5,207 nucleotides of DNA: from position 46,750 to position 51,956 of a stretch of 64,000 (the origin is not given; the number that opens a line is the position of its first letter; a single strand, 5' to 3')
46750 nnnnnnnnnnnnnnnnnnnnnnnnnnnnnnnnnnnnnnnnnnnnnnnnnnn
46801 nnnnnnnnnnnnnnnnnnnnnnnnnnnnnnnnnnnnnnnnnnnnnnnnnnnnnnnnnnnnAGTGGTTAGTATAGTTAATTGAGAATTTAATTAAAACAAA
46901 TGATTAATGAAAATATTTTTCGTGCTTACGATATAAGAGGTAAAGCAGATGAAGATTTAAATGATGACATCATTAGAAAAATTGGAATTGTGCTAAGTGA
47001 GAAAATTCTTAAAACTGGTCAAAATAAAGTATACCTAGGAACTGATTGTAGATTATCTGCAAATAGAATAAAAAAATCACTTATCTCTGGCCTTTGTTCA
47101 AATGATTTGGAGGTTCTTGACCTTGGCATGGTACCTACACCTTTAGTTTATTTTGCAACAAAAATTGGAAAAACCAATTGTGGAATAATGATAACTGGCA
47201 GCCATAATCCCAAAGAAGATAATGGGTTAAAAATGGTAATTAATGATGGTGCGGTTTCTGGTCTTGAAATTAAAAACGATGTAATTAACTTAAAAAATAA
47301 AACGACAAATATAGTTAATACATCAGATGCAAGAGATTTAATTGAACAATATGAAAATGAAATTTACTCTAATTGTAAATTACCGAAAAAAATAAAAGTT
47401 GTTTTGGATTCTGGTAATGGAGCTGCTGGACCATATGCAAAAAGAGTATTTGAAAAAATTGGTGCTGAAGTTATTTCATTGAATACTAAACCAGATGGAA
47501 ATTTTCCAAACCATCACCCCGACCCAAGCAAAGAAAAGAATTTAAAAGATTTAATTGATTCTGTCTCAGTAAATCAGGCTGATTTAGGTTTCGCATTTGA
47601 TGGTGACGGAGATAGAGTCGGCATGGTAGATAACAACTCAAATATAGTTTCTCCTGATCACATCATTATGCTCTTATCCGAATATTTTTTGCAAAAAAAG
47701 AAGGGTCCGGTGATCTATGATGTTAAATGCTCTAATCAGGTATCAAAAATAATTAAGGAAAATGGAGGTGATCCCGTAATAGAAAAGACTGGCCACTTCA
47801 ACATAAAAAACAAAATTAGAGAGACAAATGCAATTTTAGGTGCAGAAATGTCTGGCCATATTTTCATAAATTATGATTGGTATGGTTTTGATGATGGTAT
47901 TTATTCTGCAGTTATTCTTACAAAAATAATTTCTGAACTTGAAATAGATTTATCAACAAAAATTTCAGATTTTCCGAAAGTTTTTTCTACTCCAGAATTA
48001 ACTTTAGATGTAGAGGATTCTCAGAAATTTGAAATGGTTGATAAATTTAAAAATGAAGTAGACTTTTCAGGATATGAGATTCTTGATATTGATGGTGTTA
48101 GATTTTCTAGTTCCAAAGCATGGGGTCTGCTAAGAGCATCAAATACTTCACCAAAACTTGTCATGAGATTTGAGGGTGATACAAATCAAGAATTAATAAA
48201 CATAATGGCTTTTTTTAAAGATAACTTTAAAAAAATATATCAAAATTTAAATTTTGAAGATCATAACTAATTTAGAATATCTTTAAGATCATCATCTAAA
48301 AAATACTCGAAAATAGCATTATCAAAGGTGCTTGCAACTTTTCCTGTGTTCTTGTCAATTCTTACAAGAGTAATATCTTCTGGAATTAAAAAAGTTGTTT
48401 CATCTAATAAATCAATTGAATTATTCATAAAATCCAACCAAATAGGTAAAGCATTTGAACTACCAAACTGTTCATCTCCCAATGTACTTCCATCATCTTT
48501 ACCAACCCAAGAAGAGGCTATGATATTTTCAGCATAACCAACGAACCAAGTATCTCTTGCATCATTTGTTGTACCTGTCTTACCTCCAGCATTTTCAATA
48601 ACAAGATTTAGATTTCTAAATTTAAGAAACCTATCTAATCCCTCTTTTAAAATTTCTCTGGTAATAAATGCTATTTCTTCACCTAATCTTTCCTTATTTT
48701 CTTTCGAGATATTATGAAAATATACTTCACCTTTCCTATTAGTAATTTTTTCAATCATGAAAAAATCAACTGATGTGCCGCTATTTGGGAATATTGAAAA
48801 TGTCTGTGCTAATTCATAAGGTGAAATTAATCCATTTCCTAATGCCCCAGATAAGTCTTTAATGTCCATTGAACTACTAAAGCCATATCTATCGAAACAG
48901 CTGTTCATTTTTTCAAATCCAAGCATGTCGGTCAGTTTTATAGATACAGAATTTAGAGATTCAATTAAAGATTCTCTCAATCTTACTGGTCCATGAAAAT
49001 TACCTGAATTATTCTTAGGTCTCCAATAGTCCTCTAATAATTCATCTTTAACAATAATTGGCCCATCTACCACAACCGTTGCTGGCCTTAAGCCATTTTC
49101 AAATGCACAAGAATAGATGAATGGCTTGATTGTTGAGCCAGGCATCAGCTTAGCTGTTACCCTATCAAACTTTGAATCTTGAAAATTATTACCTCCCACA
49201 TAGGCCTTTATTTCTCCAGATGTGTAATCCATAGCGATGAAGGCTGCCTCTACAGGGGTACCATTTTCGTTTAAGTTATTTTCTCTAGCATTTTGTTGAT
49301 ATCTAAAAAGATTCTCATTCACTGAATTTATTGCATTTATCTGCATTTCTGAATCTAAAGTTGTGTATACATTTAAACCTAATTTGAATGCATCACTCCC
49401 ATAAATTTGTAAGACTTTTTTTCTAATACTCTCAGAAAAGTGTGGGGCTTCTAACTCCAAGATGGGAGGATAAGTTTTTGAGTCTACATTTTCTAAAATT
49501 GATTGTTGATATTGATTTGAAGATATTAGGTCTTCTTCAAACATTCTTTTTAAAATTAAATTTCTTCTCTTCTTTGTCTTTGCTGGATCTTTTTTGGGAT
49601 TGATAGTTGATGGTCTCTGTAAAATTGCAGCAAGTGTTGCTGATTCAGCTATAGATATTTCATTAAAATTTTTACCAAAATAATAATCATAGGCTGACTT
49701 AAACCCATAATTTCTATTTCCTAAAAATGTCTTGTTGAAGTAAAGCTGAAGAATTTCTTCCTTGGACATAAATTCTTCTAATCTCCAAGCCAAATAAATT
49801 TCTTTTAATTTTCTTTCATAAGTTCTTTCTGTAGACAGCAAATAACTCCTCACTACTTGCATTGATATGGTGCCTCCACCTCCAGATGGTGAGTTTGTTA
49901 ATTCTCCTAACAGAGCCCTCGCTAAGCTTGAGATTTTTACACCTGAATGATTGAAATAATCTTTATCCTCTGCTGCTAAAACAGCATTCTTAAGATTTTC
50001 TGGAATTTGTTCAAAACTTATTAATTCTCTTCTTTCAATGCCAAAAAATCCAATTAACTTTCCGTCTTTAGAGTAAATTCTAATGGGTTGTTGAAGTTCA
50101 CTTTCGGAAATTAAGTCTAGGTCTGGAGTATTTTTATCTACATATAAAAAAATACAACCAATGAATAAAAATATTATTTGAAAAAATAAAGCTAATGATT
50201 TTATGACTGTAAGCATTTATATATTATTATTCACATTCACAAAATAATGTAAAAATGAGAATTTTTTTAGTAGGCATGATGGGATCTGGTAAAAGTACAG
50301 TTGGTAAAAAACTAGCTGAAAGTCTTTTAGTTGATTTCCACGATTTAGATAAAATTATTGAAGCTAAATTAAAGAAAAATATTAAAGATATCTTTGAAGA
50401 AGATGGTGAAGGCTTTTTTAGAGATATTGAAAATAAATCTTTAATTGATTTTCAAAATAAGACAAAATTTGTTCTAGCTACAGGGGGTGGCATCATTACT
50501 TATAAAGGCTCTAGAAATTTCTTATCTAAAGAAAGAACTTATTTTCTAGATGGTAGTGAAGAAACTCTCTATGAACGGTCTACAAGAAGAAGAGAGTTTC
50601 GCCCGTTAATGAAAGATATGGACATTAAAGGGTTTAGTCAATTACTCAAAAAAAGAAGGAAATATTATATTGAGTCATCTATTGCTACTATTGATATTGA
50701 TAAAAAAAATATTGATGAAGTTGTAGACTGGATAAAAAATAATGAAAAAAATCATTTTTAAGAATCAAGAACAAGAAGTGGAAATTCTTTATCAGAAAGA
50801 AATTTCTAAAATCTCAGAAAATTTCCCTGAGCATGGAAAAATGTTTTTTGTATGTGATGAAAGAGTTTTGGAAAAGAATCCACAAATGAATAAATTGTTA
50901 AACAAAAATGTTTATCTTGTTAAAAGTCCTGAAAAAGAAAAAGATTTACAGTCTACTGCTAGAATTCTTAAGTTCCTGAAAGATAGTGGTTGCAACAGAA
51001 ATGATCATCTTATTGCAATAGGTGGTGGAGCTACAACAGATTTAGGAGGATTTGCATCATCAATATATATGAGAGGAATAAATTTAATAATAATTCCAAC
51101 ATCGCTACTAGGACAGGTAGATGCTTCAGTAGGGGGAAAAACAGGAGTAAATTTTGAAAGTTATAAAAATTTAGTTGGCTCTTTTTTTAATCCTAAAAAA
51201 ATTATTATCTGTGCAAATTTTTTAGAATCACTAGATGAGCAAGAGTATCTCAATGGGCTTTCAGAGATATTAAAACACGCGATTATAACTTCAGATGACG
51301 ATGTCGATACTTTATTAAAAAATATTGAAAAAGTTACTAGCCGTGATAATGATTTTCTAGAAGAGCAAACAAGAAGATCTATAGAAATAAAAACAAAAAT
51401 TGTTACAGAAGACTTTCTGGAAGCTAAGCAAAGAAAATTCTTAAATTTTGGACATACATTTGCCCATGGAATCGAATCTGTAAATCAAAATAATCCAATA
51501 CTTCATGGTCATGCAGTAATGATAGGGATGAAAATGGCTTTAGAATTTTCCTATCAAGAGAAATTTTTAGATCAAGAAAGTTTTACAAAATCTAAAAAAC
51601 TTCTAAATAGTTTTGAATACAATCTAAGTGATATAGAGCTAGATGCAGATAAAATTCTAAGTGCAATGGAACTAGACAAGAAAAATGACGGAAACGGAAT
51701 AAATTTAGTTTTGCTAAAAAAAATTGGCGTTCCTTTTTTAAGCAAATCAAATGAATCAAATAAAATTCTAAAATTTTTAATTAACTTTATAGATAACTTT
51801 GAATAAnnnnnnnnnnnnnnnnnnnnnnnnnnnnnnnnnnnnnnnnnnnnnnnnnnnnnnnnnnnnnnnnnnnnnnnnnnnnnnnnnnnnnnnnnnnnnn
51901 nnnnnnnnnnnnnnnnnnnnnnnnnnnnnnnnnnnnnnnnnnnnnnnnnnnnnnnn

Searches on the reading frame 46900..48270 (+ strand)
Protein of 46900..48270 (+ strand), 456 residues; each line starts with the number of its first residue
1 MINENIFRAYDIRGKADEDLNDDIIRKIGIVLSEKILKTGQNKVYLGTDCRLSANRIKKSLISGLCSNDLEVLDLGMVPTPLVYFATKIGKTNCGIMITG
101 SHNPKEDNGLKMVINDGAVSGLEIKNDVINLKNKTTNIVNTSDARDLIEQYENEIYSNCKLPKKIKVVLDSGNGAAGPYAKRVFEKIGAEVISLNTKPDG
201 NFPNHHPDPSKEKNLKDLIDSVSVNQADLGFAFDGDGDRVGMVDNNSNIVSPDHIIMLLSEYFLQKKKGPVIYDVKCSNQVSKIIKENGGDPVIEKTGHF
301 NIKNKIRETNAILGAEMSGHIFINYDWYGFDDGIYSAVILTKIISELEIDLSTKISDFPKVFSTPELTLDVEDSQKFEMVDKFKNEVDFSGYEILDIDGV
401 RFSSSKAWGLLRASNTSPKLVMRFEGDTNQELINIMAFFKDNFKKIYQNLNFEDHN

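Call 3: search_protein_families(library=pfam, proteins=[window:46900-48270:+], max_evalue=0.01)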
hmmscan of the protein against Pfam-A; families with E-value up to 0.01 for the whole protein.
window:46900-48270:+ (456 aa): 4 families
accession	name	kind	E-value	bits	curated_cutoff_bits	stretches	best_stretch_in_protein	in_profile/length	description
PF02878.22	PGM_PMM_I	-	4.2e-34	117.6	22.5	1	5-134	2-133/138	Phosphoglucomutase/phosphomannomutase, alpha/beta/alpha domain I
PF02879.22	PGM_PMM_II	-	1e-28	100.3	29.3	1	148-246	4-102/103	Phosphoglucomutase/phosphomannomutase, alpha/beta/alpha domain II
PF02880.22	PGM_PMM_III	-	3.2e-20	72.8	20.7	1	252-359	2-112/115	Phosphoglucomutase/phosphomannomutase, alpha/beta/alpha domain III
PF00408.26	PGM_PMM_IV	-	4.5e-09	36.7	23.1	1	369-437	4-63/68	Phosphoglucomutase/phosphomannomutase, C-terminal domain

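Call 4: search_protein_families(library=ncbifam, proteins=[window:46900-48270:+], max_evalue=0.01)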
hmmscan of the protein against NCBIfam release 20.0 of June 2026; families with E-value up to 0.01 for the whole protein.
window:46900-48270:+ (456 aa): 7 families
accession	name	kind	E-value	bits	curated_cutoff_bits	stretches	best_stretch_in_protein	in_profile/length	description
NF046027.1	PhglucPhmanMutPgmG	equivalog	5.5e-120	401.1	600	1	3-443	6-450/460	phosphoglucomutase/phosphomannomutase PgmG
TIGR03990.1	Arch_GlmM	equivalog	4.4e-97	325.7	439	1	5-437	2-438/444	phosphoglucosamine mutase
NF007088.0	PRK09542.1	equivalog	4.4e-77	260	618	1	4-436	9-446/456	phosphomannomutase/phosphoglucomutase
TIGR01455.1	glmM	equivalog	2.7e-62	210.9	447.55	1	12-372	6-375/442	phosphoglucosamine mutase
NF011943.0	PRK15414.1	subfamily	7e-61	206.6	801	1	5-434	5-444/456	phosphomannomutase CpsG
NF005737.0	PRK07564.1-1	equivalog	1.2e-15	57.2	378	1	161-259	202-302/543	alpha-D-glucose phosphate-specific phosphoglucomutase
TIGR01132.1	pgm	equivalog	8.9e-09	34.3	778.05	1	13-130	48-176/546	phosphoglucomutase (alpha-D-glucose-1,6-bisphosphate-dependent)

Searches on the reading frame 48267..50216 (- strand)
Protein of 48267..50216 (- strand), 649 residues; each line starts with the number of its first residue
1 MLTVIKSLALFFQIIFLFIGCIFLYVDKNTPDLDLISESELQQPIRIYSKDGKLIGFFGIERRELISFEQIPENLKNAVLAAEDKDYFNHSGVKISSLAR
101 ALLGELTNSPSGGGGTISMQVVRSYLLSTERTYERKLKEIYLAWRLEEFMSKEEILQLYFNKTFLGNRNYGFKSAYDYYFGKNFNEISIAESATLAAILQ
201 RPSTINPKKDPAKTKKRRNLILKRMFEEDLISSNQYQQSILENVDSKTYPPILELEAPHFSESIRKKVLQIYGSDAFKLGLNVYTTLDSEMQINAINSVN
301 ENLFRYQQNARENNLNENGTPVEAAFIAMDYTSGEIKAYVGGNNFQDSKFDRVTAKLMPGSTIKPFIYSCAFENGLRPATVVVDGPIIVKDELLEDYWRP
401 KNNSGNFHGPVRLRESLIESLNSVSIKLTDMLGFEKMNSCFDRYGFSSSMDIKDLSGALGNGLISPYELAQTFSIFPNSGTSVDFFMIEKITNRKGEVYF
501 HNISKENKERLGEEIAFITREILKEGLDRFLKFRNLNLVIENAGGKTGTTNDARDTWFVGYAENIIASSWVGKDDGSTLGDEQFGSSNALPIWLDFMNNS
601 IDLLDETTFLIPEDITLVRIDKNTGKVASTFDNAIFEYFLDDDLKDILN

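Call 55: search_protein_families(library=pfam, proteins=[window:48267-50216:-], max_evalue=0.00001)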
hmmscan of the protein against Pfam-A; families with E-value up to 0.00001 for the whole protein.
window:48267-50216:- (649 aa): 2 families
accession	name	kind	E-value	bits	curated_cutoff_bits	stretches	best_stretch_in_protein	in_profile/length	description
PF00912.28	Transgly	-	1.4e-54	184.6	27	1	53-225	3-177/178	Transglycosylase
PF00905.27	Transpeptidase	-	2.5e-23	83.2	22.1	1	325-564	2-267/299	Penicillin binding protein transpeptidase domain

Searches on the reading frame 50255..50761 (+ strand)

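Call 55: search_protein_families(library=pfam, proteins=[window:50255-50761:+], max_evalue=0.00001)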
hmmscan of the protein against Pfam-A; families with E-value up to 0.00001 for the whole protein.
window:50255-50761:+ (168 aa): 2 families
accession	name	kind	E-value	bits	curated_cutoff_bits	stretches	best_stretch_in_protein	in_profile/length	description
PF01202.28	SKI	-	1.6e-37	129.5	22.1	1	9-160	1-154/159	Shikimate kinase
PF13238.12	AAA_18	-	2.8e-08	34.7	29.4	1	3-114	1-113/128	AAA domain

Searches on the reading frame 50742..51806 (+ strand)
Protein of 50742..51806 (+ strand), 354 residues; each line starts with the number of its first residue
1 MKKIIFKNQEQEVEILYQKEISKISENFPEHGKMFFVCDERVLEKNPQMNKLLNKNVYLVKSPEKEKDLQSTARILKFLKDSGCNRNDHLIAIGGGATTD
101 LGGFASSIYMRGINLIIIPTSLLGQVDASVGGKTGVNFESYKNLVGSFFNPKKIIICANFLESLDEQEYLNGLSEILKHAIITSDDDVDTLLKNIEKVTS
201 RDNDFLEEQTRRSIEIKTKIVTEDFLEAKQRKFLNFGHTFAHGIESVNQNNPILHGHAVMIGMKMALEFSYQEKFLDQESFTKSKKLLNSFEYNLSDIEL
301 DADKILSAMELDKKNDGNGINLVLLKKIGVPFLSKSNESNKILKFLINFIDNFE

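Call 55: search_protein_families(library=pfam, proteins=[window:50742-51806:+], max_evalue=0.00001)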
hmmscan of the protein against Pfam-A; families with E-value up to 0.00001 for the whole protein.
window:50742-51806:+ (354 aa): 3 families
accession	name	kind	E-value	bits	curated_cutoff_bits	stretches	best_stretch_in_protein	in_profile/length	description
PF01761.26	DHQ_synthase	-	8.8e-41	138.6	24.2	1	59-169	3-113/115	3-dehydroquinate synthase N-terminal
PF24621.2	DHQS_C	-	7.3e-38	130.2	27.6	1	172-315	1-144/144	3-dehydroquinate synthase C-terminal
PF00465.25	Fe-ADH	-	1.1e-06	28.8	31.3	1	19-120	9-129/168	Iron-containing alcohol dehydrogenase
